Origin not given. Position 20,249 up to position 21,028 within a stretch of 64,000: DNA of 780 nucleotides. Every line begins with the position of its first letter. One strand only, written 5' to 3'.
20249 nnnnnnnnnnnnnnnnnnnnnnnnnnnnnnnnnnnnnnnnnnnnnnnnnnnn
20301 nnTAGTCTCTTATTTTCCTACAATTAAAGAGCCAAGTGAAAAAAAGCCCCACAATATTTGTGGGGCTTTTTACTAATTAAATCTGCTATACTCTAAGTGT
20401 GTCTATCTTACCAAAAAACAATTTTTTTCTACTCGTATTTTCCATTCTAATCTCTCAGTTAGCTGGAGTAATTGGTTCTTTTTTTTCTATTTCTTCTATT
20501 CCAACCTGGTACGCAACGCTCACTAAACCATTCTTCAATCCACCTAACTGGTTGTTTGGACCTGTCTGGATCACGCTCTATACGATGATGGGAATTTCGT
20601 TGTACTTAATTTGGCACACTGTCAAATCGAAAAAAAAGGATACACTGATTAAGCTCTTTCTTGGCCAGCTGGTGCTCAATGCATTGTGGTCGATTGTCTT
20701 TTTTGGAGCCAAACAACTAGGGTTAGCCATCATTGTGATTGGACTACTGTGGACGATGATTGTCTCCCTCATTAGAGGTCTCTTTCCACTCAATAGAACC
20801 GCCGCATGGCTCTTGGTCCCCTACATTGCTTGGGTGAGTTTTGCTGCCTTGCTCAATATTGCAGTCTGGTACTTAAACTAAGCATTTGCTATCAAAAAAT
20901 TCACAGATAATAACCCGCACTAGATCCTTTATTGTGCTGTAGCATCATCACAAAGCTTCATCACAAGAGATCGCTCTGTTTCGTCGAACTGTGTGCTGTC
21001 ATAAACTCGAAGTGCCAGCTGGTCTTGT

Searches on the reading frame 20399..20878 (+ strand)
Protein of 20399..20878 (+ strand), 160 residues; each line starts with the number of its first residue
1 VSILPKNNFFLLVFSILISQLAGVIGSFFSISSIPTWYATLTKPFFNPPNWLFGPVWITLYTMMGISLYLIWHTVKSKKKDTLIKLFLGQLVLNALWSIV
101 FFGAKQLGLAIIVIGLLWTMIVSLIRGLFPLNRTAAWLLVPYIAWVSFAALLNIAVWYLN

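Call 55: find_encoding_contigs(protein=window:20399-20878:+, flank=3000, max_places=10)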
Protein seq(160 aa) (160 aa): 11 contigs read that carry it; 10 places shown.
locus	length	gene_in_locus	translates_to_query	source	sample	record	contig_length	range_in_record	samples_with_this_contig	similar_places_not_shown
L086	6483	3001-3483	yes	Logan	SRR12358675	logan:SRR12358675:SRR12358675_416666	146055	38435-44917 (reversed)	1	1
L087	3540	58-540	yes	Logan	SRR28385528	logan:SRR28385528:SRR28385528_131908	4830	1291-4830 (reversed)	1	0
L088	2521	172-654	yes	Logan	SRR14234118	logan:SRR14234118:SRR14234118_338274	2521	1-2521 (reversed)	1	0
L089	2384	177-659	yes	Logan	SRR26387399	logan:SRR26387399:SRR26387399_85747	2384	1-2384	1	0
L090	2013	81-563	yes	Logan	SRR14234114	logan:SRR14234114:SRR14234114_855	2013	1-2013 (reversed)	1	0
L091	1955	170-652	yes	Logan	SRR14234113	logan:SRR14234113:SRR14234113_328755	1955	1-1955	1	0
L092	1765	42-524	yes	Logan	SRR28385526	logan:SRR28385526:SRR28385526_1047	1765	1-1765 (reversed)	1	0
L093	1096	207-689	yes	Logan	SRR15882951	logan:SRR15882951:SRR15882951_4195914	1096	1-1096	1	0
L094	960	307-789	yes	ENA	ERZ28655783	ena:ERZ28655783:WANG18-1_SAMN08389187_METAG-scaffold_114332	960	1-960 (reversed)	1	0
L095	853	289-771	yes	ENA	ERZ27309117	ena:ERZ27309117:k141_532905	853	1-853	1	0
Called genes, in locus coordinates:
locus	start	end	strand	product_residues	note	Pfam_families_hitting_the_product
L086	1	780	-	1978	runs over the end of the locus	PF19077:Big_13 (faint), PF13229:Beta_helix, PF13750:Big_3_3 (faint), PF00041:fn3 (weak)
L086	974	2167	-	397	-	PF07690:MFS_1, PF12832:MFS_1_like (weak), PF13347:MFS_2 (weak), PF00083:Sugar_tr, PF05977:MFS_3 (faint), PF13347:MFS_2, PF07690:MFS_1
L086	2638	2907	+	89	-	-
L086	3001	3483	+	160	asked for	PF03073:TspO_MBR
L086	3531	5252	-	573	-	PF13231:PMT_2 (weak)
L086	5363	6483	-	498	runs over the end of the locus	PF00478:IMPDH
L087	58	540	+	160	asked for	PF03073:TspO_MBR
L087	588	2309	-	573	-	PF13231:PMT_2 (weak)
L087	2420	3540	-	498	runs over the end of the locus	PF00478:IMPDH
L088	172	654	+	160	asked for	PF03073:TspO_MBR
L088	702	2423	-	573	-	PF13231:PMT_2 (weak)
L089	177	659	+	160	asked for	PF03073:TspO_MBR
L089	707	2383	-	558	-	?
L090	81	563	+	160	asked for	PF03073:TspO_MBR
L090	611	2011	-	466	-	?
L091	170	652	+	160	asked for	PF03073:TspO_MBR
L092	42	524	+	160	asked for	PF03073:TspO_MBR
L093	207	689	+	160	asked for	PF03073:TspO_MBR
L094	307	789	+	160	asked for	PF03073:TspO_MBR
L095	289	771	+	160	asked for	PF03073:TspO_MBR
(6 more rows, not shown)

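Call 76: find_homologous_proteins(query=window:20399-20878:+, max_evalue=1e-30)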
Query seq(160 aa) (160 aa): 3561 proteins with E <= 1e-30 among 5108 candidates; the best 120 are listed.
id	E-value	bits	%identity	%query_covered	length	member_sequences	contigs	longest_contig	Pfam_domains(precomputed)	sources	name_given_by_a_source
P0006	9.3e-94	330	99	99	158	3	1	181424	PF03073.21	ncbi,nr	ncbi:MAG: tryptophan-rich sensory protein [Pseudomonadales bacterium]|nr:tryptophan-rich sensory pro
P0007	2.7e-75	270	83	93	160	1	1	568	PF03073.21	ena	-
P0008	1.6e-53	199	65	94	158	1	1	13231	PF03073.21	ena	-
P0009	1.2e-52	196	66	94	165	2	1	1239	PF03073.21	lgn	-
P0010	2.2e-52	196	66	94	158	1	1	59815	PF03073.21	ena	-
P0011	6.2e-52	194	63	94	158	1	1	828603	PF03073.21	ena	-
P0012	1.0e-51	193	62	80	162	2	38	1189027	PF03073.21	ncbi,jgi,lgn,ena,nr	ncbi:MAG: TspO protein [Candidatus Pacebacteria bacterium CG_4_9_14_3_um_filter_40_12]|nr:MAG: TspO 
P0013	1.4e-51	193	62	94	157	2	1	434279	PF03073.21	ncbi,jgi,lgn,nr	ncbi:MAG: tryptophan-rich sensory protein [Candidatus Pacebacteria bacterium]|nr:tryptophan-rich sen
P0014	1.6e-51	193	63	94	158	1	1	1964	PF03073.21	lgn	-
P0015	2.1e-51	192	61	94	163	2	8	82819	PF03073.21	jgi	jgi:tryptophan-rich sensory protein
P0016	3.1e-51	192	61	88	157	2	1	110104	PF03073.21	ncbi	-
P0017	3.2e-51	192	60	98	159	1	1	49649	PF03073.21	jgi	jgi:tryptophan-rich sensory protein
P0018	3.2e-50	188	58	94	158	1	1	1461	PF03073.21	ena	-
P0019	6.2e-50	188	63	90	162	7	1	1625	PF03073.21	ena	-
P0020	6.3e-50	188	59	98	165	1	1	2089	PF03073.21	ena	-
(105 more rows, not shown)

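Call 77: find_encoding_contigs(protein=P0008, flank=2500, max_places=1)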
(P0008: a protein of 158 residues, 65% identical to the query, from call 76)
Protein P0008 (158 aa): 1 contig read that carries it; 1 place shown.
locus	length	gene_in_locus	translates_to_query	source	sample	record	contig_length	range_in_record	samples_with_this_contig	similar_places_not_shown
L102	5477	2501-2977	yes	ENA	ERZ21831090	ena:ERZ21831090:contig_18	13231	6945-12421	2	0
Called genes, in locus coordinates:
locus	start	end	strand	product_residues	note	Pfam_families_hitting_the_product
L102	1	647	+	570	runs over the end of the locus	PF06418:CTP_synth_N, PF00117:GATase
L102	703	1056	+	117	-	PF01245:Ribosomal_L19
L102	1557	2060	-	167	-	-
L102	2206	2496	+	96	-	PF09945:DUF2177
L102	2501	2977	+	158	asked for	PF03073:TspO_MBR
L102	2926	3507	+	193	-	PF06966:DUF1295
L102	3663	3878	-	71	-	PF00578:AhpC-TSA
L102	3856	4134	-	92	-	PF00578:AhpC-TSA, PF08534:Redoxin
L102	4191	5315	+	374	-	PF01168:Ala_racemase_N, PF00842:Ala_racemase_C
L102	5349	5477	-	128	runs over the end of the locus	PF07883:Cupin_2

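Call 78: find_encoding_contigs(protein=P0010, flank=2500, max_places=1)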
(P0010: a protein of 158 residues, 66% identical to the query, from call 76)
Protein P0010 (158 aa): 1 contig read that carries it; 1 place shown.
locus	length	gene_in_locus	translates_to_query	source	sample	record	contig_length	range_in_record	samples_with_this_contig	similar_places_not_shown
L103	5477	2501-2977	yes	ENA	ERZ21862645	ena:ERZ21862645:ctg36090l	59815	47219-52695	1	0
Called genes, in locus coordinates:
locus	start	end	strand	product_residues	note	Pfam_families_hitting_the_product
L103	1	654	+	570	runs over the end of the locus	PF06418:CTP_synth_N, PF00117:GATase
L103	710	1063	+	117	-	PF01245:Ribosomal_L19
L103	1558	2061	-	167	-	-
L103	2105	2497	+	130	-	PF09945:DUF2177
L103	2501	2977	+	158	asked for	PF03073:TspO_MBR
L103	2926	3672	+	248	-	PF06966:DUF1295, PF02544:Steroid_dh (weak), PF04140:ICMT (weak)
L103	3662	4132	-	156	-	PF00578:AhpC-TSA, PF08534:Redoxin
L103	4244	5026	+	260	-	-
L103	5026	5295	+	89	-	-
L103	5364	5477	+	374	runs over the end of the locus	PF01168:Ala_racemase_N, PF00842:Ala_racemase_C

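Call 79: find_encoding_contigs(protein=P0011, flank=2500, max_places=1)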
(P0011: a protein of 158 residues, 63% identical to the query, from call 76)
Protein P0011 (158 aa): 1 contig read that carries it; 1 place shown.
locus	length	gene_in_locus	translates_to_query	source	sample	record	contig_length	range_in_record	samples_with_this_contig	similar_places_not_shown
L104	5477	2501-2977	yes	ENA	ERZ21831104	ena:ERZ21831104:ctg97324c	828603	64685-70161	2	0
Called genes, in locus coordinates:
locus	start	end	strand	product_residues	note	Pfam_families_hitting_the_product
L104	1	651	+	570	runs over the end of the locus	PF06418:CTP_synth_N, PF00117:GATase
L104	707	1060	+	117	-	PF01245:Ribosomal_L19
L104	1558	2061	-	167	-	-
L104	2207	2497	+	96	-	PF09945:DUF2177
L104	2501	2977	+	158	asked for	PF03073:TspO_MBR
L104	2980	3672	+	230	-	PF06966:DUF1295, PF02544:Steroid_dh (weak), PF04191:PEMT (weak)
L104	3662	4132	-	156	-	PF00578:AhpC-TSA, PF08534:Redoxin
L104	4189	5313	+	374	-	PF01168:Ala_racemase_N, PF00842:Ala_racemase_C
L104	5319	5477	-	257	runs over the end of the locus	-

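Call 80: find_encoding_contigs(protein=P0013, flank=2500, max_places=1)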
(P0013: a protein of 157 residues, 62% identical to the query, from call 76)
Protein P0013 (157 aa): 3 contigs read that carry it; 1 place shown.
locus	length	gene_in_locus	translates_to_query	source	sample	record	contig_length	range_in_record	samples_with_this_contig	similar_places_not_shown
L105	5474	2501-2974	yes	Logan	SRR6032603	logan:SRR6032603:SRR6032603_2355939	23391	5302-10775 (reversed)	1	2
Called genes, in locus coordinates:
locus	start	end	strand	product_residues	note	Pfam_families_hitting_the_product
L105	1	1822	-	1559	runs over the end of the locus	PF00041:fn3 (faint), PF12245:Big_3_2 (faint), PF13750:Big_3_3 (faint), PF19077:Big_13 (faint), PF24421:Ig_J (faint), PF13287:Fn3_assoc (weak), PF13290:CHB_HEX_C_1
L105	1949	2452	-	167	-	-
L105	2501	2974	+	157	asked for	PF03073:TspO_MBR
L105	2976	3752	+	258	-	PF06966:DUF1295, PF02544:Steroid_dh, PF04191:PEMT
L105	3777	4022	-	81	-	PF02823:ATP-synt_DE_N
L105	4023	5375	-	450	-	PF00006:ATP-synt_ab, PF22919:ATP-synt_VA_C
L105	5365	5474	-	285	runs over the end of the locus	PF00231:ATP-synt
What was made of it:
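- Tried and rejected: These carry DUF2177 and DUF1295 rather than a small beta ORF (calls 77-80), so there is no conserved ORF-TspO module.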
